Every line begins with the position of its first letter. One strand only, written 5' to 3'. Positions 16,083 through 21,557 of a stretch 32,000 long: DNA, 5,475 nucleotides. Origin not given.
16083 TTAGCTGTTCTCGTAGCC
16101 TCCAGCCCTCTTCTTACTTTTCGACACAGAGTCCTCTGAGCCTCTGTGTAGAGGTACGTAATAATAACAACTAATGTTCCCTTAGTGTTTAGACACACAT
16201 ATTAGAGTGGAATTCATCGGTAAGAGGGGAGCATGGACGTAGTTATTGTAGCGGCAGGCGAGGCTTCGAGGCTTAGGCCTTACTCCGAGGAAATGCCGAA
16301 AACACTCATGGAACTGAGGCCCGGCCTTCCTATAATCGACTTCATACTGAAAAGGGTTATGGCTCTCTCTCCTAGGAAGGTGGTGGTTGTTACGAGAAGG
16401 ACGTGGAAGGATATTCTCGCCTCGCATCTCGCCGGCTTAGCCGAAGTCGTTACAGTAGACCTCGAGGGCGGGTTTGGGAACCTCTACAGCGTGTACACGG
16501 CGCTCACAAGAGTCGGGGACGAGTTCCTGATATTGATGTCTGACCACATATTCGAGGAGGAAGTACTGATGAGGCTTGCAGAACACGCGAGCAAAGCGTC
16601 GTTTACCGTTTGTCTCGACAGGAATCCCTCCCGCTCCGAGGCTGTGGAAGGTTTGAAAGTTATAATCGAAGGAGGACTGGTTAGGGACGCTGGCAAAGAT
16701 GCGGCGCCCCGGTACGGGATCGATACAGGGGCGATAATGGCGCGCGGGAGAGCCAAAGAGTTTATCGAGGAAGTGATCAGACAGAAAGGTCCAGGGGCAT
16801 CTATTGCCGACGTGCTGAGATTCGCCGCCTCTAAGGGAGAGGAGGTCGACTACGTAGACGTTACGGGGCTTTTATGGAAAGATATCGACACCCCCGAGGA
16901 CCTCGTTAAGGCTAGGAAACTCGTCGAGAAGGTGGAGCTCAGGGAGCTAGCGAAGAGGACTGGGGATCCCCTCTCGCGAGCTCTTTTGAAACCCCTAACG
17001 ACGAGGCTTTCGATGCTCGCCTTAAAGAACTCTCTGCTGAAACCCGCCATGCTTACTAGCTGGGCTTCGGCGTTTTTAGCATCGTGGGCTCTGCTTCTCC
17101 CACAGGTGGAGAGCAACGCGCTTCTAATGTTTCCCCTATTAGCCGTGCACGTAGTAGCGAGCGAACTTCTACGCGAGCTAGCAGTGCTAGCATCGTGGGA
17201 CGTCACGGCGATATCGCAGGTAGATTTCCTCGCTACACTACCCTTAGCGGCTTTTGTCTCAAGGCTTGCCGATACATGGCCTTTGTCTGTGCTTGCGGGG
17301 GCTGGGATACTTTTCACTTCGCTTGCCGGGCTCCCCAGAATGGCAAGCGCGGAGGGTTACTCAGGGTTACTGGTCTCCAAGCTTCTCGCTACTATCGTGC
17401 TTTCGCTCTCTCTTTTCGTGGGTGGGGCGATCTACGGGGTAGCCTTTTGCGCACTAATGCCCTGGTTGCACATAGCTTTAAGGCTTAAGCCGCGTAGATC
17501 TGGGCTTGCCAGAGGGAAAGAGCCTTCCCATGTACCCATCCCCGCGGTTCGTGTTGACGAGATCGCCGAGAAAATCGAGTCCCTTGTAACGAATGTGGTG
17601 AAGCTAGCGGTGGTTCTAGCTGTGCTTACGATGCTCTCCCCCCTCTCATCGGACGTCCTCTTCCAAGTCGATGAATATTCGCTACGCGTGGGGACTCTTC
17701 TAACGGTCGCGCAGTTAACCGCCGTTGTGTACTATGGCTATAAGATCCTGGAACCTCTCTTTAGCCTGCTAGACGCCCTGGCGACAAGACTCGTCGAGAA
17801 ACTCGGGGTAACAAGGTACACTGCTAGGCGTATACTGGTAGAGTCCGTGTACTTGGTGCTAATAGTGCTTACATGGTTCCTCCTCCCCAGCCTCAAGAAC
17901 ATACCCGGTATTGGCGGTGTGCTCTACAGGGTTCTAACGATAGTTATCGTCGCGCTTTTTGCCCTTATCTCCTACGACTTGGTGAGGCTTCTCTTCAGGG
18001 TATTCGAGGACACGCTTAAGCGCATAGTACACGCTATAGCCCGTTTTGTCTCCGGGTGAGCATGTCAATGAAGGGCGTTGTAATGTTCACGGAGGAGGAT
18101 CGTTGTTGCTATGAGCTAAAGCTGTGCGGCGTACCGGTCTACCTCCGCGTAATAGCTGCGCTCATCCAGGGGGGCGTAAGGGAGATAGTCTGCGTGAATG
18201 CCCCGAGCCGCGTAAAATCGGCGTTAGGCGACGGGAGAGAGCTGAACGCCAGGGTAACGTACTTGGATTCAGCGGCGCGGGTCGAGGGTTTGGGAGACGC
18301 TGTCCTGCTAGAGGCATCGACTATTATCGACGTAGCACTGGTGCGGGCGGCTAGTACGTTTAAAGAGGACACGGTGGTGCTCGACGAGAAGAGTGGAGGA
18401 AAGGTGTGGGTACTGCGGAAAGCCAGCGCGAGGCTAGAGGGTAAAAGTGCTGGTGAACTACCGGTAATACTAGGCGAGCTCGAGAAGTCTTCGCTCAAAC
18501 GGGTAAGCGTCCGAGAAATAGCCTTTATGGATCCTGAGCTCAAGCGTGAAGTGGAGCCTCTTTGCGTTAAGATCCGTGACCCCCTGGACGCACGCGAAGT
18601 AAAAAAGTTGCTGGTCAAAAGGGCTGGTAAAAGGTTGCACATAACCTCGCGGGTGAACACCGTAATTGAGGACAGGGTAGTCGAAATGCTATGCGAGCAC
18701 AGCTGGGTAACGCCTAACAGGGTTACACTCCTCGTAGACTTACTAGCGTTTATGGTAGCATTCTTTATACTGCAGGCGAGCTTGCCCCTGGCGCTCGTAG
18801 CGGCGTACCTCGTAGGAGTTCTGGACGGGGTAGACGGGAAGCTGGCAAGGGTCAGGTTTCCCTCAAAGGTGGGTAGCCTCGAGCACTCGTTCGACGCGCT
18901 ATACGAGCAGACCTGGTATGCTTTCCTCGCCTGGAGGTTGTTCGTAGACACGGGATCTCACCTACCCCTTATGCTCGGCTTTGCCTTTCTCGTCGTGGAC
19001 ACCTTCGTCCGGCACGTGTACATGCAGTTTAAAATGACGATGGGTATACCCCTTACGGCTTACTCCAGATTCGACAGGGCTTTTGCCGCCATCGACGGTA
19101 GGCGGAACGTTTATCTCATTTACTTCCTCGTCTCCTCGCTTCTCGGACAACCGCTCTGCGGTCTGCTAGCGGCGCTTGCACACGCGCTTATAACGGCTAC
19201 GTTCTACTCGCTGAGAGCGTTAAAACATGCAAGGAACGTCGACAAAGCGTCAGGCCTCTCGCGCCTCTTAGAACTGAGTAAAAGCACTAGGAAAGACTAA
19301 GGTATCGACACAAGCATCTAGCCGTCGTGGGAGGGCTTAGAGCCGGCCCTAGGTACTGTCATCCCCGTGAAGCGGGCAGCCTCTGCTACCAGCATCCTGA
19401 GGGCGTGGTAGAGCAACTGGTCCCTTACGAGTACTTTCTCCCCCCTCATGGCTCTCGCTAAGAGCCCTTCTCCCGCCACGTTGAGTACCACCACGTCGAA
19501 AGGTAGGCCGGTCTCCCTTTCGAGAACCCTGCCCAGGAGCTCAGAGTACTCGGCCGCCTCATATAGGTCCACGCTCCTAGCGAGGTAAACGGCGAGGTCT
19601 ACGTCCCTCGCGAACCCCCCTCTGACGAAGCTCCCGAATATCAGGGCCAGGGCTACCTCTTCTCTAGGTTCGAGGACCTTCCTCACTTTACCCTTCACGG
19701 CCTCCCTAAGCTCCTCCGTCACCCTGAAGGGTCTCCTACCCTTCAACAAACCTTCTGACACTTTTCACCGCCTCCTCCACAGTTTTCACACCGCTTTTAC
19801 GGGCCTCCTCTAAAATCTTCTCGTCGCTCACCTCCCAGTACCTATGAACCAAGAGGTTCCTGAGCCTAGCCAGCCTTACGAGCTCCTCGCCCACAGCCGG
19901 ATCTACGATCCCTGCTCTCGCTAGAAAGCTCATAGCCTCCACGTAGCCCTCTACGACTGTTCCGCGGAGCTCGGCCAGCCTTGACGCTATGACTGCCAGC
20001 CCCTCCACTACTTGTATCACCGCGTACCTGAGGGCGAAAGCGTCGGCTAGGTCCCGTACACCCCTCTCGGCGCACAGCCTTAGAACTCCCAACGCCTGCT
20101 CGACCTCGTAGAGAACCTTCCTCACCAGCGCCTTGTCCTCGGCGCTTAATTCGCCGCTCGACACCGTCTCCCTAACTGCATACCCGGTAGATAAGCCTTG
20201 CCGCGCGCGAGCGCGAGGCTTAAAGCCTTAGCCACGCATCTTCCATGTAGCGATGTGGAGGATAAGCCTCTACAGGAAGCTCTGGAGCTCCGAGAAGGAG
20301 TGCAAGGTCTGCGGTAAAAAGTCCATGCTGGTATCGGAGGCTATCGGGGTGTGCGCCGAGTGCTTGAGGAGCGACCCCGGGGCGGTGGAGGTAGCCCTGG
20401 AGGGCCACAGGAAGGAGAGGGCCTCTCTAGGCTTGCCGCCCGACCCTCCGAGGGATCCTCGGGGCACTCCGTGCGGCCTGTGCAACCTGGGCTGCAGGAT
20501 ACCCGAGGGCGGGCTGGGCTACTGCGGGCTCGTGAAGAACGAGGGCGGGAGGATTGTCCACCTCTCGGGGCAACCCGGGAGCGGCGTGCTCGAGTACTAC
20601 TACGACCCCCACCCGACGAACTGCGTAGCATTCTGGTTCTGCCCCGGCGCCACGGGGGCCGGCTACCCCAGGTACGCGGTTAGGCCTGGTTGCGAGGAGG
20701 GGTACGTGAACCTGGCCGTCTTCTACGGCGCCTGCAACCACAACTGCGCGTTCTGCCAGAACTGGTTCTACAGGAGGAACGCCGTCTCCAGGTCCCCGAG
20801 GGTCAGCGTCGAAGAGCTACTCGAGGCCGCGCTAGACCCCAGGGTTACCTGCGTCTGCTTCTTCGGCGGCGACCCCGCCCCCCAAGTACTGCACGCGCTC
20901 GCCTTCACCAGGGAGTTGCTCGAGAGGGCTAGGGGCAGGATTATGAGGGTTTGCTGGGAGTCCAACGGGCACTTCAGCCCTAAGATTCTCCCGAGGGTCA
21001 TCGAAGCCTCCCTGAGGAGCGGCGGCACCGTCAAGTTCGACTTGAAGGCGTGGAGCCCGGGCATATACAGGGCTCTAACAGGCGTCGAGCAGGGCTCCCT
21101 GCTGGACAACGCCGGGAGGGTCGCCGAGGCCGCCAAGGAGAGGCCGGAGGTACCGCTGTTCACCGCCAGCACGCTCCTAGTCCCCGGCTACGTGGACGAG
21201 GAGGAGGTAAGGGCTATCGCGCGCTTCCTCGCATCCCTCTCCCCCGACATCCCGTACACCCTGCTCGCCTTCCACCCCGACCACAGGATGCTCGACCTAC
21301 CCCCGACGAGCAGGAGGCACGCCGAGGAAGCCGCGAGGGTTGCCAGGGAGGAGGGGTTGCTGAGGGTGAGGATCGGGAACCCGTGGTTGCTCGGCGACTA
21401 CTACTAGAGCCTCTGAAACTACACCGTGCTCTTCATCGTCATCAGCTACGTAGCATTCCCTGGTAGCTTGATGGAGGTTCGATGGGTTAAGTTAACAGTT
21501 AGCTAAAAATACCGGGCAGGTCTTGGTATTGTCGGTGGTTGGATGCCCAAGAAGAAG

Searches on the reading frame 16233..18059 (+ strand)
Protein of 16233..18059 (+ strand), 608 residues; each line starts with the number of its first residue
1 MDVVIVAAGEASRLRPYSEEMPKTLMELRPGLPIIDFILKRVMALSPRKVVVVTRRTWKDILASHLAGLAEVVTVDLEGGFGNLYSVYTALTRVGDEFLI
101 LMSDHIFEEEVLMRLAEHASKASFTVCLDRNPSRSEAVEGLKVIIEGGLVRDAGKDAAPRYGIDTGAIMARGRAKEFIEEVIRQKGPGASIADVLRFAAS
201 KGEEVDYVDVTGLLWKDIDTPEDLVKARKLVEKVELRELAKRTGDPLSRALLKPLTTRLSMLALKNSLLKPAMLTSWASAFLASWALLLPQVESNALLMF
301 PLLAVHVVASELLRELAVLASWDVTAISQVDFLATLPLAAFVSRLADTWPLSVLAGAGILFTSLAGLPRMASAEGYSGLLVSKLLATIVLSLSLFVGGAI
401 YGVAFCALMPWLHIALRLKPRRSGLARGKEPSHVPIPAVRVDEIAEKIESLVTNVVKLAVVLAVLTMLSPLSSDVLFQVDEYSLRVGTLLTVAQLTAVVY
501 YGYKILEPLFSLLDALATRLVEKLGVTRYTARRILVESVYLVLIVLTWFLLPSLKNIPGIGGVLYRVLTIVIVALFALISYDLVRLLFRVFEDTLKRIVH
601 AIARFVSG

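Call 38: search_protein_families(library=pfam, proteins=[window:16233-18059:+], max_evalue=0.001)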
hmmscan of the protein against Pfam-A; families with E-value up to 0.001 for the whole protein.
window:16233-18059:+ (608 aa): 2 families
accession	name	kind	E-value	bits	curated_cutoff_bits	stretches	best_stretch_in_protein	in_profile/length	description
PF12804.13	NTP_transf_3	-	2.6e-13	50.9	27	1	3-128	1-121/160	MobA-like NTP transferase domain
PF00483.29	NTP_transferase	-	6.3e-13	49.3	21.2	1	4-232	3-243/245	Nucleotidyl transferase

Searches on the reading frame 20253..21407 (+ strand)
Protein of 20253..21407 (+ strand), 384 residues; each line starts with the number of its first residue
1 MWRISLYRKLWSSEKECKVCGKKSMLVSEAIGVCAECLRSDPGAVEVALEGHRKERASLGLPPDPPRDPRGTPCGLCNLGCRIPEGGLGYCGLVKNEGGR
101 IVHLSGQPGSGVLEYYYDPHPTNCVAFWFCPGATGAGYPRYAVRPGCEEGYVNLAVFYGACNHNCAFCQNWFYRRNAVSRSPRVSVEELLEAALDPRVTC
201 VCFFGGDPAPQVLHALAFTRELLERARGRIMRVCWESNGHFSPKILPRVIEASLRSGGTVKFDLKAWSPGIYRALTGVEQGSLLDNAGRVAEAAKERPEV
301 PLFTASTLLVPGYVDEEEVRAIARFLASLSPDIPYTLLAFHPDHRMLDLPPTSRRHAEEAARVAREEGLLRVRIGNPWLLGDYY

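Call 38: search_protein_families(library=pfam, proteins=[window:20253-21407:+], max_evalue=0.001)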
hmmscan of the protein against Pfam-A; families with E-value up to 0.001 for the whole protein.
window:20253-21407:+ (384 aa): 2 families
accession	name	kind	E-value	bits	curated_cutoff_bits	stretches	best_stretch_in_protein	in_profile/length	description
PF04055.27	Radical_SAM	-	2.7e-15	57.4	29.5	1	157-325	3-165/166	Radical SAM superfamily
PF13353.11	Fer4_12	-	2.5e-06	28.3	22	1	153-243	7-95/137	4Fe-4S single cluster domain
